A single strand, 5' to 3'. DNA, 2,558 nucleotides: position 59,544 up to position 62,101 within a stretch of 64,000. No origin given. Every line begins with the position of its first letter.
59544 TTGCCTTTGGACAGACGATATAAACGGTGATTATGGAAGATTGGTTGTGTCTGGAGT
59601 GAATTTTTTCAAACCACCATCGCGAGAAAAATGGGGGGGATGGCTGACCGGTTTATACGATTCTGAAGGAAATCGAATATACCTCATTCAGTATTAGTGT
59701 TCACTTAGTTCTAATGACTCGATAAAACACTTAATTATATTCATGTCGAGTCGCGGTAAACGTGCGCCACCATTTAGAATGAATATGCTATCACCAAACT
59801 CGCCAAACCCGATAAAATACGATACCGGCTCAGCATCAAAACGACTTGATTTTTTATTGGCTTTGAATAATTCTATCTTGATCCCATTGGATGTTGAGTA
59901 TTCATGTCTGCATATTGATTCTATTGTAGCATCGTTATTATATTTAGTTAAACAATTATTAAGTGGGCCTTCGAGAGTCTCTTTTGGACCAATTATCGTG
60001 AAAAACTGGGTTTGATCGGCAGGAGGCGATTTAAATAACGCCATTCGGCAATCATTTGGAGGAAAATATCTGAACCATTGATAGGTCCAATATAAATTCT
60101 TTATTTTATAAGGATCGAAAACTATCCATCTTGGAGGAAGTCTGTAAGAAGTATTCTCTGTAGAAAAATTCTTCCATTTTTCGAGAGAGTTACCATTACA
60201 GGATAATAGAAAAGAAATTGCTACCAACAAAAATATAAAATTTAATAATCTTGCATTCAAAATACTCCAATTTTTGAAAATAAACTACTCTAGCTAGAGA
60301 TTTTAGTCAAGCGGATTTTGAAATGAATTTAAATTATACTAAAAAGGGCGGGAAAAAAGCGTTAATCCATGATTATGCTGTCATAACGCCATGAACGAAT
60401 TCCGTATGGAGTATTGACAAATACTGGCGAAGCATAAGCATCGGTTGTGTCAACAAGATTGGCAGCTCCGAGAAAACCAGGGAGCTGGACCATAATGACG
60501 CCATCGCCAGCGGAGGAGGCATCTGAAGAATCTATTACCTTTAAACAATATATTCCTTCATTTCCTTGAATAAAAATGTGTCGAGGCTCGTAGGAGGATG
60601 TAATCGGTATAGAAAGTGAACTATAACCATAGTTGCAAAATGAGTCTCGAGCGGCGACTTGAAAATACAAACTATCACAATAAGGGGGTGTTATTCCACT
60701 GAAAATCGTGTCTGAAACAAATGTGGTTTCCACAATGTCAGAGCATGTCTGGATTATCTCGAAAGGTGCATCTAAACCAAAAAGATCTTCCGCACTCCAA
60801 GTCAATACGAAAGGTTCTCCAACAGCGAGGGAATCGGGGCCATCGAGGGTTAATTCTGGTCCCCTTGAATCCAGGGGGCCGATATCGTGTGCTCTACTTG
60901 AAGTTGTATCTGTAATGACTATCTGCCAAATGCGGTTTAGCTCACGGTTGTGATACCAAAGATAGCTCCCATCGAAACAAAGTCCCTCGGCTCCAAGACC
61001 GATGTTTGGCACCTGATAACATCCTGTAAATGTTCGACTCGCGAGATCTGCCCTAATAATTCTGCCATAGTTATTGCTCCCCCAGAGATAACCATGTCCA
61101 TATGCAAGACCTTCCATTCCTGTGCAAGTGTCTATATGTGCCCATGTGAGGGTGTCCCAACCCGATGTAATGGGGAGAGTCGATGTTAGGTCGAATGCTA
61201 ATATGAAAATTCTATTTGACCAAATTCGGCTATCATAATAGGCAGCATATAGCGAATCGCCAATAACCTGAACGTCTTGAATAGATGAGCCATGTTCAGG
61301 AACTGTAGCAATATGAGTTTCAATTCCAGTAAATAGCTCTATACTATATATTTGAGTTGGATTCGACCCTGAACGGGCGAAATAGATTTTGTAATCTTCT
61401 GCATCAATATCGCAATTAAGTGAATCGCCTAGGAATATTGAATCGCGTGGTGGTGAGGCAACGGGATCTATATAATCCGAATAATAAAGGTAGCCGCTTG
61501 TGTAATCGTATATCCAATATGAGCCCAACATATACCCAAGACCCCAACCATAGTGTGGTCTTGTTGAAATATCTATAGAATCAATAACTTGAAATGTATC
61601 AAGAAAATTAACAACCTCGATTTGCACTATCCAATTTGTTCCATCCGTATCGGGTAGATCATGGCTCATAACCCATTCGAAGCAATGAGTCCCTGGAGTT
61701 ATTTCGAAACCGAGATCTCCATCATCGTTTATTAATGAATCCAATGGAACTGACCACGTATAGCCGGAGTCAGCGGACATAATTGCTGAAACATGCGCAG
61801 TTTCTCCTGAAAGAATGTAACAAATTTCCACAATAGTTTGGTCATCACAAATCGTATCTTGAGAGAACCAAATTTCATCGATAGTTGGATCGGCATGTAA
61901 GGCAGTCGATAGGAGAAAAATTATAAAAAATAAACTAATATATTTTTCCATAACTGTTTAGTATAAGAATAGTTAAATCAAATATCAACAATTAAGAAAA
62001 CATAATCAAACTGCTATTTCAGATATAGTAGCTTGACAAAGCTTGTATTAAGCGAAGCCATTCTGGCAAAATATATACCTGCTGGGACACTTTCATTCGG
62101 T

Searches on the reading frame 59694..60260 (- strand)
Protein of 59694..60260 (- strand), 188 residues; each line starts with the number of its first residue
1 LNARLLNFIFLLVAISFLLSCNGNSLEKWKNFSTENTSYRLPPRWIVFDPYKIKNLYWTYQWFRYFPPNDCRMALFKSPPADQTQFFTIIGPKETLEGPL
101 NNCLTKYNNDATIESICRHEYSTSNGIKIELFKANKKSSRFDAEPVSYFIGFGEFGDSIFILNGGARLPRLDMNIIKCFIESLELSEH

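Call 3: search_protein_families(library=pfam, proteins=[window:59694-60260:-], max_evalue=1)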
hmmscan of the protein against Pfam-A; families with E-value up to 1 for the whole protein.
window:59694-60260:- (188 aa): 1 family
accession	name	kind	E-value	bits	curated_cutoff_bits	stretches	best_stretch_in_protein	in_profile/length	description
PF11792.14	Baculo_LEF5_C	-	0.0039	17.3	24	1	106-123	3-19/42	Baculoviridae late expression factor 5 C-terminal domain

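Call 4: search_protein_families(library=ncbifam, proteins=[window:59694-60260:-], max_evalue=1)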
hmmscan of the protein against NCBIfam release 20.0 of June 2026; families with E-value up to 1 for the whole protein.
window:59694-60260:- (188 aa): 1 family
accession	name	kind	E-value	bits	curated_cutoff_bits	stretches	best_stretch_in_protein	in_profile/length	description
NF002421.0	PRK01544.1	equivalog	0.015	14.1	567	1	112-176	39-102/524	bifunctional peptide chain release factor N(5)-glutamine methyltransferase PrmC/tRNA (guanosine(46)-N7)-methyltransferase TrmB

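Call 68: search_protein_families(library=padloc, proteins=[window:59694-60260:-], max_evalue=0.01)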
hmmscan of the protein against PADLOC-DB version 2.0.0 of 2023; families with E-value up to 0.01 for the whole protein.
window:59694-60260:- (188 aa): 0 families

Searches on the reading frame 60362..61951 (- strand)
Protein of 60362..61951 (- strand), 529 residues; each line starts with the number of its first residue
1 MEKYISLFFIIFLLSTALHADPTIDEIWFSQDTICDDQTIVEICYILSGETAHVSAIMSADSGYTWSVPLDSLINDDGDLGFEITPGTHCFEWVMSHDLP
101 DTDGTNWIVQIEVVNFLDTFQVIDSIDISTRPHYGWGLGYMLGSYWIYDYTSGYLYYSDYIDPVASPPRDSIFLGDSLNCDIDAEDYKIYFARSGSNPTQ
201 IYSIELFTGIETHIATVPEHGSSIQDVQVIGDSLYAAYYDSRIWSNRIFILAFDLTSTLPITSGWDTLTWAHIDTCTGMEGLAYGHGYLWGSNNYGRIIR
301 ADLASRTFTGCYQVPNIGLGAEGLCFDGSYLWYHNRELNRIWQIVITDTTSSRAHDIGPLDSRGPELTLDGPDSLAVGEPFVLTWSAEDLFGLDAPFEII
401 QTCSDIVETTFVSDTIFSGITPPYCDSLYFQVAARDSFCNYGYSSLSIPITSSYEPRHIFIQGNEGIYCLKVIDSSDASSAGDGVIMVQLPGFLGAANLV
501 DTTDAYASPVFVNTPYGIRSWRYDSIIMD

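Call 3: search_protein_families(library=pfam, proteins=[window:60362-61951:-], max_evalue=1)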
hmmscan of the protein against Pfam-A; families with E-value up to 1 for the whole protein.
window:60362-61951:- (529 aa): 1 family
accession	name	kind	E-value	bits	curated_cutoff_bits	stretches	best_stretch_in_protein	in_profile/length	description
PF21959.2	DUF6923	-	1.2e-05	25.7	27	1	279-352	134-209/234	Repeat of unknown function (DUF6923)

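Call 4: search_protein_families(library=ncbifam, proteins=[window:60362-61951:-], max_evalue=1)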
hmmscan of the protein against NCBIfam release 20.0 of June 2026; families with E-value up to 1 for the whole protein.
window:60362-61951:- (529 aa): 0 families

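Call 68: search_protein_families(library=padloc, proteins=[window:60362-61951:-], max_evalue=0.01)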
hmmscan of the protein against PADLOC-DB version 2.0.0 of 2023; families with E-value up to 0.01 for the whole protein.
window:60362-61951:- (529 aa): 0 families
